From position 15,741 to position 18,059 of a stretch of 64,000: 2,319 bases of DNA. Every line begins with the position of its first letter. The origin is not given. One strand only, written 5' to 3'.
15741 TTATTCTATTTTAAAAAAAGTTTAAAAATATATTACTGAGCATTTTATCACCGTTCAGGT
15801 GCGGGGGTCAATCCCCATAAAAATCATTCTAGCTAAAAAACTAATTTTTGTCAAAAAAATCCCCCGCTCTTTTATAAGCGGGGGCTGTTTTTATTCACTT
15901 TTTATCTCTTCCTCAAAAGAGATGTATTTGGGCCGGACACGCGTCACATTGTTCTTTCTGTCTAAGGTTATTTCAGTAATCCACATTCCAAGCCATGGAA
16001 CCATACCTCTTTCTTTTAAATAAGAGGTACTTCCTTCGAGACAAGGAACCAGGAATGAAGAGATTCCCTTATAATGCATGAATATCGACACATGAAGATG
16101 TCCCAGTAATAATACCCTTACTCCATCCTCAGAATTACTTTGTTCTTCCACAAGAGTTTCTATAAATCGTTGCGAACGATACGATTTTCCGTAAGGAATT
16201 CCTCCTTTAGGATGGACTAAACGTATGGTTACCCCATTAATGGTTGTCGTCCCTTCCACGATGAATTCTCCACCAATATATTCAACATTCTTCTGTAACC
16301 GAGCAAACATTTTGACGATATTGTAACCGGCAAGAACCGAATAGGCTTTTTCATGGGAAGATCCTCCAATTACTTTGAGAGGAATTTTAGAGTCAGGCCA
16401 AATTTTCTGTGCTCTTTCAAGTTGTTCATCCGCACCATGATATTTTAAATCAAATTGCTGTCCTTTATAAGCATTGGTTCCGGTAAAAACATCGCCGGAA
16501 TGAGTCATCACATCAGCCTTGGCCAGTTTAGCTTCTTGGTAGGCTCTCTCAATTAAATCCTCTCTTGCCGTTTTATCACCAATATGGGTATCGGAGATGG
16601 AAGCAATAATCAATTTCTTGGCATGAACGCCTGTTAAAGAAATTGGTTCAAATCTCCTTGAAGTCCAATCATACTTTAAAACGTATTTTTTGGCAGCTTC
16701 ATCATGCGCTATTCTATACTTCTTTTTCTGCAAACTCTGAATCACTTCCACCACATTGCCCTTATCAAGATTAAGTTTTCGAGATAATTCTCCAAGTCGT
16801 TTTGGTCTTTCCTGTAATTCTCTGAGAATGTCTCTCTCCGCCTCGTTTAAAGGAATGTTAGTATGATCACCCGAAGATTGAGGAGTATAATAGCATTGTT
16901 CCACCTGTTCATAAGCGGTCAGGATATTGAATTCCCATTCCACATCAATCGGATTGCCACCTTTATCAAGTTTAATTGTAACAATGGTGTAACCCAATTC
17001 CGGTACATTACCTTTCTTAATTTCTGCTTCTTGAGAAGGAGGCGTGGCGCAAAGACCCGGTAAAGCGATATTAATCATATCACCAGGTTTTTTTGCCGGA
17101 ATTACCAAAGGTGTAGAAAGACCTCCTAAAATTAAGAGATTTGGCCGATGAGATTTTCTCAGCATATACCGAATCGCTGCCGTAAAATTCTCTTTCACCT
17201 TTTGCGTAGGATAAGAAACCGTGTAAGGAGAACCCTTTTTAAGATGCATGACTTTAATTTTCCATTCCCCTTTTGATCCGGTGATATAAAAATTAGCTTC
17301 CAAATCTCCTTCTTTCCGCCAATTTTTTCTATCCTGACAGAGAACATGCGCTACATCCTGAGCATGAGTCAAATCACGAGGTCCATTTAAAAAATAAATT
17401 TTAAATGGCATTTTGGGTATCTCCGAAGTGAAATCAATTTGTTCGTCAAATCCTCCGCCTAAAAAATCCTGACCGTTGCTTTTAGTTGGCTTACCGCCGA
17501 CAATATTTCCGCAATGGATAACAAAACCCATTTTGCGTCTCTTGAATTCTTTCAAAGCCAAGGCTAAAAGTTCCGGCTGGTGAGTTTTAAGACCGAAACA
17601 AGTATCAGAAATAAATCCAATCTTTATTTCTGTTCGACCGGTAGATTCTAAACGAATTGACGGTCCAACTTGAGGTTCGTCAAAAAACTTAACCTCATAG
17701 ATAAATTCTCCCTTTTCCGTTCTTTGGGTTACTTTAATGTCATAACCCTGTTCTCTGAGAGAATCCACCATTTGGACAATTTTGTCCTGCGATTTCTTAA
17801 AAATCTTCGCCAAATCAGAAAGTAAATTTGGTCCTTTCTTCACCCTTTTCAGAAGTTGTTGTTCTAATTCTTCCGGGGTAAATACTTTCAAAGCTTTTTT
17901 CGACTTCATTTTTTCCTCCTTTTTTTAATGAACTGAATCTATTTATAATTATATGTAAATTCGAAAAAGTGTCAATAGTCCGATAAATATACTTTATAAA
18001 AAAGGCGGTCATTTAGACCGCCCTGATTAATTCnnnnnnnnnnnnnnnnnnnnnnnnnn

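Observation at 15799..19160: Strong-SD accessory island: tandem metallophosphoesterase/winged-helix protein, small NDT-like protein and membrane protein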

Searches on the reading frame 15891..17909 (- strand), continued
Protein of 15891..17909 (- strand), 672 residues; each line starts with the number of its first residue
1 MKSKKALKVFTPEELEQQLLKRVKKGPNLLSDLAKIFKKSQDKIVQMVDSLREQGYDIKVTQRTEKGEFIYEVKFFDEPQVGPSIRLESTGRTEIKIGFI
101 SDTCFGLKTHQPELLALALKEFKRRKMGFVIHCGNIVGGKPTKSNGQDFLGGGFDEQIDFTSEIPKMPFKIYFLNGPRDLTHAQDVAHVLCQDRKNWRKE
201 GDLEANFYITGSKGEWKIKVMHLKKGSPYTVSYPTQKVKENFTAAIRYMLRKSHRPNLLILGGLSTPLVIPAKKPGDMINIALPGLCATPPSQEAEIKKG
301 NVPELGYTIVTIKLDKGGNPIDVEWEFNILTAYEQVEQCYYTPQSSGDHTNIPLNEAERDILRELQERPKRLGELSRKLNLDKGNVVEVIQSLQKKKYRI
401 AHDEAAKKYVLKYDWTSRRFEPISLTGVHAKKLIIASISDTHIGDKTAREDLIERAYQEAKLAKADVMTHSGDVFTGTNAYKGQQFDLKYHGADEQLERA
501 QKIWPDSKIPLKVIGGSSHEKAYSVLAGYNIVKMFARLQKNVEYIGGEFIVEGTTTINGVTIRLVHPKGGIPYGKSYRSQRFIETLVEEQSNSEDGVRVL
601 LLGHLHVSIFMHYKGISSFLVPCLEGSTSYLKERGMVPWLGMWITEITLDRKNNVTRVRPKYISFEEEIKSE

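Call 75: find_encoding_contigs(protein=P0074, flank=8000, max_places=4)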
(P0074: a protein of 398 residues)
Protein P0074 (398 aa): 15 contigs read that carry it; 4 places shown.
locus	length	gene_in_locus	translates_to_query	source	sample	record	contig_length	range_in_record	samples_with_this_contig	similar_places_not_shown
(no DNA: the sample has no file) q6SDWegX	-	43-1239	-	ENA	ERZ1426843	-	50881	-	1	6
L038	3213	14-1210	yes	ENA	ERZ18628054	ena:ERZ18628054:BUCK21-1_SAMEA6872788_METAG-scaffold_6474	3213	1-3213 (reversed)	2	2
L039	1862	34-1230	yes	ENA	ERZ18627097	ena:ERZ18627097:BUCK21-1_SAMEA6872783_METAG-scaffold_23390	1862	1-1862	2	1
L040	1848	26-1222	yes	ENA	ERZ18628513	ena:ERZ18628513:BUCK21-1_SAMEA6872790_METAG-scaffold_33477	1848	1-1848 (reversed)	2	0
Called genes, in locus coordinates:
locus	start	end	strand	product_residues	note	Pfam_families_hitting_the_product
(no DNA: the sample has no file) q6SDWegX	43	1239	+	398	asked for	PF00149:Metallophos (weak)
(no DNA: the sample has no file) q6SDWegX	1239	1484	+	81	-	-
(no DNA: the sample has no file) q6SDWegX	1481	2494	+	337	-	PF13439:Glyco_transf_4, PF13579:Glyco_trans_4_4, PF20706:GT4-conflict, PF00534:Glycos_transf_1, PF13692:Glyco_trans_1_4, PF13524:Glyco_trans_1_2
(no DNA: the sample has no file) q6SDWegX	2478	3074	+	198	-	PF00300:His_Phos_1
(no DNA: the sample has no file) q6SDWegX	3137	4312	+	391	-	PF06745:ATPase (weak), PF03796:DnaB_C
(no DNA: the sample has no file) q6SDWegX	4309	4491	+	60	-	-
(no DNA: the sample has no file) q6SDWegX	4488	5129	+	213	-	-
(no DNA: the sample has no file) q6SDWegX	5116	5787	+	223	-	PF07460:NUMOD3 (faint)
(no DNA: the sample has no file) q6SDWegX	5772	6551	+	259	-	PF01807:Zn_ribbon_DnaG (weak), PF01751:Toprim (weak), PF13155:Toprim_2, PF13662:Toprim_4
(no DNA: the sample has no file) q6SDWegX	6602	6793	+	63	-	-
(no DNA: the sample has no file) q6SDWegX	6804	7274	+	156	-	PF01844:HNH (weak)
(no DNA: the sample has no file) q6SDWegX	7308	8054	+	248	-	-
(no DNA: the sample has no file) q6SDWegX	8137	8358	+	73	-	-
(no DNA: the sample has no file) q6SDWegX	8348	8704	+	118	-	PF01242:PTPS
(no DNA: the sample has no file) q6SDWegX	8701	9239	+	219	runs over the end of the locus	PF04055:Radical_SAM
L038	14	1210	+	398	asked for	PF00149:Metallophos (weak)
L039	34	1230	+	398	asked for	PF00149:Metallophos (weak)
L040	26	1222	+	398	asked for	PF00149:Metallophos (weak)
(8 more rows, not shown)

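Call 76: search_protein_families(library=ncbifam, proteins=[window:15891-17909:-, P0074, P0085], max_evalue=0.1)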
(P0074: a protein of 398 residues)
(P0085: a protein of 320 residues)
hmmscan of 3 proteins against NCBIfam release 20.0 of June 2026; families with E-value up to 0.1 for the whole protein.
window:15891-17909:- (672 aa): 4 families
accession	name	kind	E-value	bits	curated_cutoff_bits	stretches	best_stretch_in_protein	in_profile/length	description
NF003118.0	PRK04036.1-3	equivalog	3.5e-08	32.8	445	1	430-508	223-306/481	DNA-directed DNA polymerase II small subunit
TIGR01884.1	cas_HTH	subfamily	0.00029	20.3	60.2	0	10-63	138-191/202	CRISPR-associated CARF protein Csa3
TIGR00122.1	birA_repr_reg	equivalog_domain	0.012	15.5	70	0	374-411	18-53/69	biotin operon repressor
NF003210.0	PRK04172.1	equivalog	0.058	12.2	350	0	354-412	4-63/496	phenylalanine--tRNA ligase subunit alpha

P0074 (398 aa): 6 families
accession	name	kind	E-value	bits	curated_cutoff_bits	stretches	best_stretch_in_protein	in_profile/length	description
NF003118.0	PRK04036.1-3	equivalog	6.4e-11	41.9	445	2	157-244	227-319/481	DNA-directed DNA polymerase II small subunit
TIGR01884.1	cas_HTH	subfamily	1.9e-05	24.1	60.2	1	76-123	137-185/202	CRISPR-associated CARF protein Csa3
NF003120.0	PRK04036.1-5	equivalog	0.00076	18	671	0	193-245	334-386/547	DNA-directed DNA polymerase II small subunit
NF003119.0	PRK04036.1-4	equivalog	0.0023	16.5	823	0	193-224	369-400/590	DNA-directed DNA polymerase II small subunit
NF003117.0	PRK04036.1-2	equivalog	0.063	11.6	993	0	192-244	429-481/650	DNA-directed DNA polymerase II small subunit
NF003116.0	PRK04036.1-1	equivalog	0.093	11.3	425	0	159-221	278-343/530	DNA-directed DNA polymerase II small subunit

P0085 (320 aa): 4 families
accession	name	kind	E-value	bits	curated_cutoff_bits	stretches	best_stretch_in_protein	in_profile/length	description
NF003118.0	PRK04036.1-3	equivalog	3.3e-08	32.9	445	2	78-187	223-336/481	DNA-directed DNA polymerase II small subunit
TIGR03729.1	acc_ester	subfamily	0.00013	21.4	148.25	1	82-176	1-93/239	putative phosphoesterase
TIGR01107.1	Na_K_ATPase_bet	equivalog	0.013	14.5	189.35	1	40-71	209-240/290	sodium/potassium-exchanging ATPase subunit beta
NF003116.0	PRK04036.1-1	equivalog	0.09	11.4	425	0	237-283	466-512/530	DNA-directed DNA polymerase II small subunit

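Call 82: search_protein_families(library=pfam, proteins=[L035:9093-9905:+, L035:6807-7514:+], max_evalue=0.001)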
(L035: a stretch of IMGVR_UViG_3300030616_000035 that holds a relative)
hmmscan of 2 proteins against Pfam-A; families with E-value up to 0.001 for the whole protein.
L035:9093-9905:+ (270 aa): 1 family
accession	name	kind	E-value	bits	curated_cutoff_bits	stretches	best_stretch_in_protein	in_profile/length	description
PF00535.33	Glycos_transf_2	-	7.4e-15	55.7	23.3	1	6-107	1-98/168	Glycosyl transferase family 2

L035:6807-7514:+ (235 aa): 0 families

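Call 105: search_dna_similar(query=P0085, collection=phages, mode=protein, max_evalue=0.001, max_rows=30)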
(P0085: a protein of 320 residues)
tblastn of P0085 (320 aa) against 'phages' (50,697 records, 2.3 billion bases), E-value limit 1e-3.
Records with a match: 1; places in all: 1; records where one place covers at least 80% of the query: 1.
Best place of each record, by identity: <60% 1.
By first word of the organism name: Halorubrum 1.
By host as written in the record: Halorubrum sp. BL36 1.
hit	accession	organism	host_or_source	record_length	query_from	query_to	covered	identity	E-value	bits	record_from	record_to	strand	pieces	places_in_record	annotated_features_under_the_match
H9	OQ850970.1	Halorubrum tailed virus BLv36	Halorubrum sp. BL36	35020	21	319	93%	32.0%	1e-36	145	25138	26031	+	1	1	hypothetical protein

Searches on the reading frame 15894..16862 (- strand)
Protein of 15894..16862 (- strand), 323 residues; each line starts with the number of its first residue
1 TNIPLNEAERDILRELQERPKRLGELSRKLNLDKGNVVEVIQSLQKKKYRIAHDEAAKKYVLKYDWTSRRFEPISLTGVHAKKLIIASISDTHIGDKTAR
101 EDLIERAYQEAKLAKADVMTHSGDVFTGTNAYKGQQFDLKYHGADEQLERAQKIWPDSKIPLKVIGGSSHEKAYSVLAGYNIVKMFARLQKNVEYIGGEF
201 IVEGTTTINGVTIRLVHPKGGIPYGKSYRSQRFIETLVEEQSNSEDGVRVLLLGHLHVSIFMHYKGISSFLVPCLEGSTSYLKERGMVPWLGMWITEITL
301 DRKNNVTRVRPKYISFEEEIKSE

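Call 80: search_dna_similar(query=window:15894-16862:-, collection=phages, mode=protein, max_evalue=0.001, max_rows=40)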
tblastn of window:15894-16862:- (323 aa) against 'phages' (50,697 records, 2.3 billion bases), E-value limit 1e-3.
Records with a match: 1; places in all: 1; records where one place covers at least 80% of the query: 1.
Best place of each record, by identity: <60% 1.
By first word of the organism name: Halorubrum 1.
By host as written in the record: Halorubrum sp. BL36 1.
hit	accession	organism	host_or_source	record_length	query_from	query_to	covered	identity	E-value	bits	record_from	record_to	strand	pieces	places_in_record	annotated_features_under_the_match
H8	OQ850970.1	Halorubrum tailed virus BLv36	Halorubrum sp. BL36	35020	2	318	98%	24.7%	5e-12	73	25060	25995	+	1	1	hypothetical protein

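Call 81: get_annotated_region(hit=H8, flank=7000)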
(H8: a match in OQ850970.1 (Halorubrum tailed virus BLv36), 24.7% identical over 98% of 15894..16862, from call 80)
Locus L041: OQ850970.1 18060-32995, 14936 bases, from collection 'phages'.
description: Halorubrum tailed virus BLv36, complete genome.
organism: Halorubrum tailed virus BLv36 (NCBI taxid 3056369)
taxonomy: Viruses; Duplodnaviria; Heunggongvirae; Uroviricota; Caudoviricetes
host: Halorubrum sp. BL36; source: -; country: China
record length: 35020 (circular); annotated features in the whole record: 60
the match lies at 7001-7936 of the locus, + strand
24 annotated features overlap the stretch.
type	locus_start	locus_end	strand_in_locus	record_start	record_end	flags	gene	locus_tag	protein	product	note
CDS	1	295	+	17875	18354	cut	-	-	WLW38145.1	hypothetical protein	ORF34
CDS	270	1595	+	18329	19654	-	-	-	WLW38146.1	hypothetical protein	ORF35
CDS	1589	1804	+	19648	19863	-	-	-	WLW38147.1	hypothetical protein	ORF36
CDS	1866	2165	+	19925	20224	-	-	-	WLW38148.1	hypothetical protein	ORF37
CDS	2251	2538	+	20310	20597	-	-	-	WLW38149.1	hypothetical protein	ORF38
CDS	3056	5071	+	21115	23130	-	-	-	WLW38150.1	hypothetical protein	ORF39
CDS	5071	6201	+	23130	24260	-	-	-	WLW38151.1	hypothetical protein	ORF40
CDS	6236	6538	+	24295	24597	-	-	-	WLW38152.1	hypothetical protein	ORF41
CDS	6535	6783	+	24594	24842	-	-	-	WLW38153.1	hypothetical protein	ORF42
CDS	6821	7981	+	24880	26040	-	-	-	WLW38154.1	hypothetical protein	ORF43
CDS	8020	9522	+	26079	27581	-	-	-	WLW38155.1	hypothetical protein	ORF44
CDS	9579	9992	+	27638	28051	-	-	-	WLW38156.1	hypothetical protein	ORF45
CDS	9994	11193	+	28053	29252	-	-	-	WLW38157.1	hypothetical protein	ORF46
CDS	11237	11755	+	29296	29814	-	-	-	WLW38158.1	hypothetical protein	ORF47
CDS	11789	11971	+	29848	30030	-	-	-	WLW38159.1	hypothetical protein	ORF48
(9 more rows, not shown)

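Call 82: search_protein_families(library=pfam, proteins=[L041:270-1595:+, L041:3056-5071:+, L041:5071-6201:+, L041:6821-7981:+, L041:8020-9522:+, L041:9579-9992:+, L041:9994-11193:+, L041:11237-11755:+], max_evalue=0.001)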
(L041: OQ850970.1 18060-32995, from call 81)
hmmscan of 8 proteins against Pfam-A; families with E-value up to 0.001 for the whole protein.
L041:270-1595:+ (441 aa): 2 families
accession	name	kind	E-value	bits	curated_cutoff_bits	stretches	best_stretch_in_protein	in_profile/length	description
PF03237.21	Terminase_6N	-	1.1e-18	68.1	22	1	34-250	5-213/215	Terminase large subunit, T4likevirus-type, N-terminal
PF04466.19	Terminase_3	-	0.00047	20.2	23.2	1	100-221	72-184/201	Phage terminase large subunit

L041:3056-5071:+ (671 aa): 1 family
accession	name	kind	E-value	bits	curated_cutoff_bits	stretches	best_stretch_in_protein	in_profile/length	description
PF06074.18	Portal_Mu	-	1.1e-06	28.7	23.9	1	91-388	39-334/336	Portal protein of Mu bacteriophage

L041:5071-6201:+ (376 aa): 0 families

L041:6821-7981:+ (386 aa): 1 family
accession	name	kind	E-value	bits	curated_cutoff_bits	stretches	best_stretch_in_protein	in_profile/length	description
PF12850.12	Metallophos_2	-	1.4e-07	32.1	27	1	144-335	3-140/154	Calcineurin-like phosphoesterase superfamily domain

L041:8020-9522:+ (500 aa): 0 families

L041:9579-9992:+ (137 aa): 1 family
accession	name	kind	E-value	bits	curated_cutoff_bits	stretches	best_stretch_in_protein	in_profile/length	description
PF09956.15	Phage_cement_2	-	6.1e-08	33.4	24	1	16-126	3-99/103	Phage cement protein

L041:9994-11193:+ (399 aa): 2 families
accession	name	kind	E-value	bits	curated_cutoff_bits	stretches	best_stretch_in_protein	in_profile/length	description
PF25209.1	Phage_capsid_4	-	4.2e-08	34.2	27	1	166-378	53-242/262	Phage capsid protein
PF05065.19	Phage_capsid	-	0.00027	20.8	24.2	1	125-234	6-117/280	Phage capsid family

L041:11237-11755:+ (172 aa): 0 families
